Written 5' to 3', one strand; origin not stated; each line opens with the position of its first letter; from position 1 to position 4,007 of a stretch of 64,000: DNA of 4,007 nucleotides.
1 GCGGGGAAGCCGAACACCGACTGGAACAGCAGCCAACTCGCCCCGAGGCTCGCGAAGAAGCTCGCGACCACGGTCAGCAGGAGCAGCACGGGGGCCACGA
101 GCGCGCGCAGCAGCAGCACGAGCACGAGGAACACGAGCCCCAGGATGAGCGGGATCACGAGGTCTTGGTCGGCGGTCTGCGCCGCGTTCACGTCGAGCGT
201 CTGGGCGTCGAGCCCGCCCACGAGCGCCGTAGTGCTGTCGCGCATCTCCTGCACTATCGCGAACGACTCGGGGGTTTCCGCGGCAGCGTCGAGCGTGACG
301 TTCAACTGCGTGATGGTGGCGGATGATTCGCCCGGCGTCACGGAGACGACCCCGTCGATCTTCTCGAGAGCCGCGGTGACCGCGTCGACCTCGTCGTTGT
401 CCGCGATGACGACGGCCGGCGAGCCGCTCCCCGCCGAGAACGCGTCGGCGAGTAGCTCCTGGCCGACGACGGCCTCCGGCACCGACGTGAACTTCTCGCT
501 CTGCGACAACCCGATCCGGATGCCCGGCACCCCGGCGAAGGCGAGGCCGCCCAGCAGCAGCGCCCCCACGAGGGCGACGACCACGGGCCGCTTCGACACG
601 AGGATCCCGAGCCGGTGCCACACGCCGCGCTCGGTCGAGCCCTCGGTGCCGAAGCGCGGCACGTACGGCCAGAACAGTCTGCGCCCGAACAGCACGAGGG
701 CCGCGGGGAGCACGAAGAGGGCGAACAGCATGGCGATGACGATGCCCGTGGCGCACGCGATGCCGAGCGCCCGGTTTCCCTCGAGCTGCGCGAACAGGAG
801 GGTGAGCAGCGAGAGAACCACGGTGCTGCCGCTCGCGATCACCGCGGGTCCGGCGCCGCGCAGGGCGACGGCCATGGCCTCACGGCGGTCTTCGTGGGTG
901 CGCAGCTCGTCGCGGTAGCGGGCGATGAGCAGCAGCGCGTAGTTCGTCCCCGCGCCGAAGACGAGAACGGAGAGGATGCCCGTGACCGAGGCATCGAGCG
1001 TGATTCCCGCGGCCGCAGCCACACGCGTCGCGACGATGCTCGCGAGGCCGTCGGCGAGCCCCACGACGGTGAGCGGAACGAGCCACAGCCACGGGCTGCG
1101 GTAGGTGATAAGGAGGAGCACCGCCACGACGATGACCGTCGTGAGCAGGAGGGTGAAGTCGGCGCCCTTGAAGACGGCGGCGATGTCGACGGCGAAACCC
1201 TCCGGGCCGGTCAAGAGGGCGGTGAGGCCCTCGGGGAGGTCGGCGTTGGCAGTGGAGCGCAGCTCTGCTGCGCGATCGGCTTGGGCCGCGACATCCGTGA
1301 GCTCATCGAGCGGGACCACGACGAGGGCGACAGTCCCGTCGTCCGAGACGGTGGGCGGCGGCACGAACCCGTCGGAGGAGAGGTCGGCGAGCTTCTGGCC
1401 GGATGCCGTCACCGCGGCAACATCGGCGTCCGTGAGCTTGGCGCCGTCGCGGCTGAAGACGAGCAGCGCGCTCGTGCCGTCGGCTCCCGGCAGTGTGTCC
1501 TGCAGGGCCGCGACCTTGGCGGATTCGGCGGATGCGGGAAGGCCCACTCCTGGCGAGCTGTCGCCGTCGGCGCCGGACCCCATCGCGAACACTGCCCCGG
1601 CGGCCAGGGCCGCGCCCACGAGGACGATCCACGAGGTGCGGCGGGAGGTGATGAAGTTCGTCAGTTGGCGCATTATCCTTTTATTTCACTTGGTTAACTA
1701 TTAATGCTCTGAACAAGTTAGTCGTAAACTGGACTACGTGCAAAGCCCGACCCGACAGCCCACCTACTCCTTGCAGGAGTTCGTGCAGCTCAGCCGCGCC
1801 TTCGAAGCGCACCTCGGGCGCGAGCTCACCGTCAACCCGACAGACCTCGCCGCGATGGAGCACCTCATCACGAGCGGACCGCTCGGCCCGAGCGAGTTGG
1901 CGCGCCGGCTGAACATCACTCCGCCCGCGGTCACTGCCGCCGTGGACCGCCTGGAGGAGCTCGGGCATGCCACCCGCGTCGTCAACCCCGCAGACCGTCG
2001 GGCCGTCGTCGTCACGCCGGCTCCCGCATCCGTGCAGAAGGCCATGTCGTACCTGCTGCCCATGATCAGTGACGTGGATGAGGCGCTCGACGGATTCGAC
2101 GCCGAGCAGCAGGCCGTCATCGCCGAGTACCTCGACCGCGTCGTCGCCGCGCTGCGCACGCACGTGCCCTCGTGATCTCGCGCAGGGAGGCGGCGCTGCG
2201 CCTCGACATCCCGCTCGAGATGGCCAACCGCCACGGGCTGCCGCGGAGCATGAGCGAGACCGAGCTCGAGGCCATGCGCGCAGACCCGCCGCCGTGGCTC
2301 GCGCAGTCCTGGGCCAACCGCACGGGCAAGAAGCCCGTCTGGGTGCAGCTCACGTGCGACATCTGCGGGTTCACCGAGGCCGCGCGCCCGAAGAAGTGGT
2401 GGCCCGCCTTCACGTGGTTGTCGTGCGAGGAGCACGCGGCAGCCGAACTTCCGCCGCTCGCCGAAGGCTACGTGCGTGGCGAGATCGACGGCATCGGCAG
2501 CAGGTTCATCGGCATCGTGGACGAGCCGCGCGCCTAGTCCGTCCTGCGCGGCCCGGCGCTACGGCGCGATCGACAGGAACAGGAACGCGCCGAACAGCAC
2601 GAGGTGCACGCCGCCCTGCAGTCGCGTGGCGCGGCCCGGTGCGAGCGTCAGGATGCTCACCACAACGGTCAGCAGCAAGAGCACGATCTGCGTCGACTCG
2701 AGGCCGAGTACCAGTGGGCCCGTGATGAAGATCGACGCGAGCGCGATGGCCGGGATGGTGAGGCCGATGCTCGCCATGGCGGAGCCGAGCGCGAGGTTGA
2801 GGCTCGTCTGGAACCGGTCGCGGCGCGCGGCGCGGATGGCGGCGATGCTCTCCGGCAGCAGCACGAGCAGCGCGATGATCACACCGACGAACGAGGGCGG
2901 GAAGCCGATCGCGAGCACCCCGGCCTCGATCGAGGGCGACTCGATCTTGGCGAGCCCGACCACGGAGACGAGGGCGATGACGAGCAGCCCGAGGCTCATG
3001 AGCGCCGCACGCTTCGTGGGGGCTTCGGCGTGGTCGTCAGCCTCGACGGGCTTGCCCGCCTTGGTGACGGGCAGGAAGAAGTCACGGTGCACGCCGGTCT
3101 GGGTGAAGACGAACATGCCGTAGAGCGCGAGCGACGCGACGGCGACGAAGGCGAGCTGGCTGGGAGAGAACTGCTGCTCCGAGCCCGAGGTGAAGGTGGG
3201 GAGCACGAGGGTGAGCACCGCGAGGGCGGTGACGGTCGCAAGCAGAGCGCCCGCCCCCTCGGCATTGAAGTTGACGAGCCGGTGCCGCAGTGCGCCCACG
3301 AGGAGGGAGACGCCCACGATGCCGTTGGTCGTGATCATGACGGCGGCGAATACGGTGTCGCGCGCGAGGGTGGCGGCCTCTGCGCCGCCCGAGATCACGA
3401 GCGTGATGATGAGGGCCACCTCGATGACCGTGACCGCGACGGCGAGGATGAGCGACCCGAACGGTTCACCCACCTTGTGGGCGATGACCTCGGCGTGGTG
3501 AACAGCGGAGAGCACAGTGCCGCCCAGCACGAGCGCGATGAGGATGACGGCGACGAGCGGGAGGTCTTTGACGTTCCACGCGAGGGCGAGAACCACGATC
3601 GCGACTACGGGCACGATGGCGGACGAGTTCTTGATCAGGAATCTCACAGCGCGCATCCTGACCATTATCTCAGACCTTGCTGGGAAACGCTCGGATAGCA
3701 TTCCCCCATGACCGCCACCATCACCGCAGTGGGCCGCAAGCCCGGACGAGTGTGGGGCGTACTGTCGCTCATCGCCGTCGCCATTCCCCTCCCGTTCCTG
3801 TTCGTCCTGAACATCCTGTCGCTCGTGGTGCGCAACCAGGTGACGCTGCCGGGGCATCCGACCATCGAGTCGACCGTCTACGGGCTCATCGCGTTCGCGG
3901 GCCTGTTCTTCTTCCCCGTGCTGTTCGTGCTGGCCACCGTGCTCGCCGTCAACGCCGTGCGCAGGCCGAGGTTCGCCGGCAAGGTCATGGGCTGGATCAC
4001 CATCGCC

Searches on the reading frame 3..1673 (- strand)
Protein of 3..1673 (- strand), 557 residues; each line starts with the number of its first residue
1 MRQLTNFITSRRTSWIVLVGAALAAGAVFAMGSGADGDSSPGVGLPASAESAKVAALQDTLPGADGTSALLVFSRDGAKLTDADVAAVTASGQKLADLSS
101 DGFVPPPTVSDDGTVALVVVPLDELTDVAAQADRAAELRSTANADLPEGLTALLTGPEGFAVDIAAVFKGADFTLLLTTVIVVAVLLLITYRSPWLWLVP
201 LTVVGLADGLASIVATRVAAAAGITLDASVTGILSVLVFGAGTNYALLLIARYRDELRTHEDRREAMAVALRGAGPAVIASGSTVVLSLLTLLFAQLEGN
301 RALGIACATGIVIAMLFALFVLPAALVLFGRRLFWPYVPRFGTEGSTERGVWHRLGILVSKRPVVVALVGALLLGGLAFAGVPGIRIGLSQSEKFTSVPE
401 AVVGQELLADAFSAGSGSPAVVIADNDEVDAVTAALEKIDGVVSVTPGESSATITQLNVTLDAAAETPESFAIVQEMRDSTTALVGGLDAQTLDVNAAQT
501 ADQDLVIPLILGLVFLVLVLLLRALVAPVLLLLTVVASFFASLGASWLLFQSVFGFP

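Call 20: search_protein_families(library=pfam, proteins=[window:3-1673:-], max_evalue=0.01)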
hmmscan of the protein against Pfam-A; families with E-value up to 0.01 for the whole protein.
window:3-1673:- (557 aa): 3 families
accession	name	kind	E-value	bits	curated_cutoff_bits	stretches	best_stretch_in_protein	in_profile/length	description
PF03176.21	MMPL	-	1.2e-72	245.1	20.5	2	46-365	4-332/333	MMPL family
PF00873.25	ACR_tran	-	0.00053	18.2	28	1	171-329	863-1020/1021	AcrB/AcrD/AcrF family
PF12349.14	Sterol-sensing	-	0.0013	19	22.3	1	202-332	9-139/153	Sterol-sensing domain of SREBP cleavage-activation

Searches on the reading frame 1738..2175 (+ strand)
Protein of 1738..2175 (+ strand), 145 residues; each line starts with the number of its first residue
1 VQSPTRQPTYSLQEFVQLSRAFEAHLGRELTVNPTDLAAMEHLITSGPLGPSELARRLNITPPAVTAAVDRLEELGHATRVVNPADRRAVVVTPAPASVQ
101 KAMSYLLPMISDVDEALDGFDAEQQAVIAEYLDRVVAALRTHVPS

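Call 90: search_protein_families(library=pfam, proteins=[window:1738-2175:+], max_evalue=0.01)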
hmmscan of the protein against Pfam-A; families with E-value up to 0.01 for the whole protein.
window:1738-2175:+ (145 aa): 8 families
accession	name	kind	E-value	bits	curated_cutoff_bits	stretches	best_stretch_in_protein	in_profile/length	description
PF12802.13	MarR_2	-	7.9e-12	45.6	27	1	32-89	3-61/61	MarR family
PF01047.28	MarR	-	2.9e-11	43.5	24.6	1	33-90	2-59/59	MarR family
PF13412.12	HTH_24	-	8.8e-07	28.9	21.9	1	33-76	2-45/48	Winged helix-turn-helix DNA-binding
PF01325.25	Fe_dep_repress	-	6.9e-05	23.4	26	1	47-76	21-50/60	Iron dependent repressor, N-terminal DNA binding domain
PF00126.33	HTH_1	-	0.00035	20.9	26.6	1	55-75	20-40/60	Bacterial regulatory helix-turn-helix protein, lysR family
PF13404.12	HTH_AsnC-type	-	0.00053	20.2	27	1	35-73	4-42/42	AsnC-type helix-turn-helix domain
PF09339.16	HTH_IclR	-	0.0063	16.7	22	0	45-78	14-48/52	IclR helix-turn-helix domain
PF08279.18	HTH_11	-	0.0082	16.4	25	0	43-77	9-44/55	HTH domain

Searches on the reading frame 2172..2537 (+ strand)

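Call 90: search_protein_families(library=pfam, proteins=[window:2172-2537:+], max_evalue=0.01)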
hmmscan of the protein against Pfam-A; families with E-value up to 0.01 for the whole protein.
window:2172-2537:+ (121 aa): 1 family
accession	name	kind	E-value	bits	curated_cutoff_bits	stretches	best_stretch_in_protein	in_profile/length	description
PF19460.4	DUF5997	-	0.00085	19.9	27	1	6-49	5-48/108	Family of unknown function (DUF5997)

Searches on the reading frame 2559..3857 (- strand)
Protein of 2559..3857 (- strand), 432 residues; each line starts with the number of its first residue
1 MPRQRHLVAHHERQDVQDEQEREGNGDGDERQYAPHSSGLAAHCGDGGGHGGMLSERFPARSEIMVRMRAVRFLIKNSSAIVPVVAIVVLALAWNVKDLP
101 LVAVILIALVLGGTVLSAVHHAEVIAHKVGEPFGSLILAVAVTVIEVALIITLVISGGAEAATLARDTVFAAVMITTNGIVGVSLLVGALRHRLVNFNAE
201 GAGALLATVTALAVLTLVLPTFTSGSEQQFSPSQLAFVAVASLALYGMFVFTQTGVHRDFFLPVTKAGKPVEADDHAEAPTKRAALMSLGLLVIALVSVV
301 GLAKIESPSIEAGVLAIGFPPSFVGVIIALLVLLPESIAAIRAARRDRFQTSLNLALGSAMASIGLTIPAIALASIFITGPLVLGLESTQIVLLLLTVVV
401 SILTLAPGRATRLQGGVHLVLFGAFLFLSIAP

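Call 20: search_protein_families(library=pfam, proteins=[window:2559-3857:-], max_evalue=0.01)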
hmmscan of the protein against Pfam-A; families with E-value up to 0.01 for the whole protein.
window:2559-3857:- (432 aa): 1 family
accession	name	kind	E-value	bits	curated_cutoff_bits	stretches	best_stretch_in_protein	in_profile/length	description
PF01699.29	Na_Ca_ex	-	2.6e-30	105.8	24.9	2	101-254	3-150/151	Sodium/calcium exchanger protein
